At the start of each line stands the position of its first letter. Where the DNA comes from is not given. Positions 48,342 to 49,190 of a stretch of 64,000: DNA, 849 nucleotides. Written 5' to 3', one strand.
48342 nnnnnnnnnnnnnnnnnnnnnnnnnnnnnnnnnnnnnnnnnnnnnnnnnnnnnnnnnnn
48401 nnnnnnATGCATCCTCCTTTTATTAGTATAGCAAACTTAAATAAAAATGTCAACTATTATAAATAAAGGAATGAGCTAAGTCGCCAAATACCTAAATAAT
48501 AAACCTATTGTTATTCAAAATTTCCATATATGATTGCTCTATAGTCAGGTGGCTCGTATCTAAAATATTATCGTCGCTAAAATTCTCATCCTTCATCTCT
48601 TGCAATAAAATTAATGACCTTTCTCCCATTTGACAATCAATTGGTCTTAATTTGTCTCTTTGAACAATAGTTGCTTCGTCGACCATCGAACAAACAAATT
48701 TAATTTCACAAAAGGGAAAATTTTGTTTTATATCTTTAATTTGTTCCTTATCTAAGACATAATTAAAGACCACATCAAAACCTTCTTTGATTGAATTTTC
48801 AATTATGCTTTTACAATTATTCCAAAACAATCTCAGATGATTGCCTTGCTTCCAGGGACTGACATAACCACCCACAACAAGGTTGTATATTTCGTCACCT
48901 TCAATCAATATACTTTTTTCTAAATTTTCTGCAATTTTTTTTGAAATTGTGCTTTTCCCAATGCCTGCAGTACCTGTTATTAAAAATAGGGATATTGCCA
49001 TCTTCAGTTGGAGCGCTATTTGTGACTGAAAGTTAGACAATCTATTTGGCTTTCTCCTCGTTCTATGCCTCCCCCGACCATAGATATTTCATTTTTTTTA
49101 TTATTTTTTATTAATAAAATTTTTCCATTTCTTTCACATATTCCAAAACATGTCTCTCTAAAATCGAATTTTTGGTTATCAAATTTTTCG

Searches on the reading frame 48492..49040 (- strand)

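Call 3: search_protein_families(library=pfam, proteins=[window:48492-49040:-], max_evalue=1)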
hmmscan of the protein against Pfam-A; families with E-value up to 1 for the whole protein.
window:48492-49040:- (182 aa): 30 families (the best 25 are shown)
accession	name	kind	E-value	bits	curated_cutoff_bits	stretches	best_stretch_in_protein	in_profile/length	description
PF03266.21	NTPase_1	-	0.00013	22.3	23.9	1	19-46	2-30/168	NTPase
PF13671.12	AAA_33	-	0.00018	22.3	27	1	18-130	1-116/143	AAA domain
PF13238.12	AAA_18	-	0.00037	21.4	29.4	1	20-67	2-44/128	AAA domain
PF13191.12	AAA_16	-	0.0015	19.5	32.6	1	17-51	25-63/167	AAA ATPase domain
PF00910.28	RNA_helicase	-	0.002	19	21.5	1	20-53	2-36/105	RNA helicase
PF13207.12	AAA_17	-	0.0024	18.6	27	1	22-60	1-39/136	AAA domain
PF24883.2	NPHP3_N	-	0.0049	17.5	24.8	1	17-43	23-49/164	Nephrocystin 3, N-terminal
PF13479.12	AAA_24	-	0.0057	17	27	1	19-104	5-94/195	AAA domain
PF02689.20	Herpes_Helicase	-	0.0063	15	27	1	8-41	51-84/808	Helicase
PF20720.3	nSTAND3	-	0.011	15.9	27.2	1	18-42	19-43/155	Novel STAND NTPase 3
PF13401.12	AAA_22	-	0.013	16.2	27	1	18-48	7-33/130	AAA domain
PF02224.24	Cytidylate_kin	-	0.013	15.6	26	1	21-52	3-33/211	Cytidylate kinase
PF03193.22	RsgA_GTPase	-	0.015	15.6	30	1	10-41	100-131/174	RsgA GTPase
PF01637.24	ATPase_2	-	0.017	15.4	33.2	1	19-43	23-47/225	ATPase domain predominantly from Archaea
PF00005.33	ABC_tran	-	0.02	15.9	25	1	19-60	14-52/137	ABC transporter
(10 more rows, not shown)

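Call 4: search_protein_families(library=ncbifam, proteins=[window:48492-49040:-], max_evalue=1)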
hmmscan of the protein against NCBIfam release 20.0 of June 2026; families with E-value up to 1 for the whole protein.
window:48492-49040:- (182 aa): 34 families (the best 25 are shown)
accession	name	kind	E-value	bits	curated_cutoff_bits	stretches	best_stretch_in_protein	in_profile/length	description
NF008995.0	PRK12338.1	equivalog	1.5e-05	24.6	434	1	18-57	6-45/319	hypothetical protein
NF038208.1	garosamine_AAA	equivalog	2.8e-05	23.9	170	1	19-54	3-38/167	Gar/GrdA family gentamicin resistance ATP-binding protein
NF010248.0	PRK13695.1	equivalog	0.00016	21.5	156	1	19-44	6-32/180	NTPase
TIGR01313.1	therm_gnt_kin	subfamily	0.00023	21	113.75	1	19-52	1-33/164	gluconokinase, GntK/IdnK-type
NF003259.0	PRK04220.1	equivalog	0.00038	19.9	343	1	18-52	94-128/306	2-phosphoglycerate kinase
NF005115.0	PRK06547.1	equivalog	0.0004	19.8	173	1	10-53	9-52/172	hypothetical protein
NF004041.0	PRK05541.1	subfamily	0.001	19.1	127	1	19-54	10-49/176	adenylyl-sulfate kinase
NF005250.0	PRK06761.1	equivalog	0.0011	18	270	1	15-42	2-29/282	hypothetical protein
TIGR00455.1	apsK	equivalog_domain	0.0027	17.4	138.7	1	17-118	19-125/184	adenylyl-sulfate kinase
TIGR03574.1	selen_PSTK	equivalog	0.0038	16.7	290.5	1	18-91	1-72/249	L-seryl-tRNA(Sec) kinase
NF005255.0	PRK06762.2-2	equivalog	0.0058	16.6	140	1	16-51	3-39/163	hypothetical protein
NF003012.0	PRK03839.1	equivalog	0.0088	16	152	1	20-44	4-28/180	putative kinase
NF004018.0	PRK05480.1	equivalog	0.0092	15.5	180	1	17-53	7-45/210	uridine kinase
NF007601.2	PRK10247.1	equivalog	0.011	15.3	292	1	7-54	19-68/204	iron efflux ABC transporter ATP-binding subunit FetA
NF010553.0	PRK13947.1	equivalog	0.021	15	204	1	20-176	5-163/173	shikimate kinase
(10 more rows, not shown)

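Call 86: search_protein_families(library=padloc, proteins=[window:48492-49040:-], max_evalue=0.01)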
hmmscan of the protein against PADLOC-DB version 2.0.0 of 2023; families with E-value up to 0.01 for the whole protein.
window:48492-49040:- (182 aa): 3 families
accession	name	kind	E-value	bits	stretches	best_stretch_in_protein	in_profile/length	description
PDLC04140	mad8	-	0.0017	16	1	9-42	21-53/314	mads_8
PDLC02911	VakA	-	0.0068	15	0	21-45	7-31/163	-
PDLC04690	PDC-M51B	-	0.0077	14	0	20-45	6-31/191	-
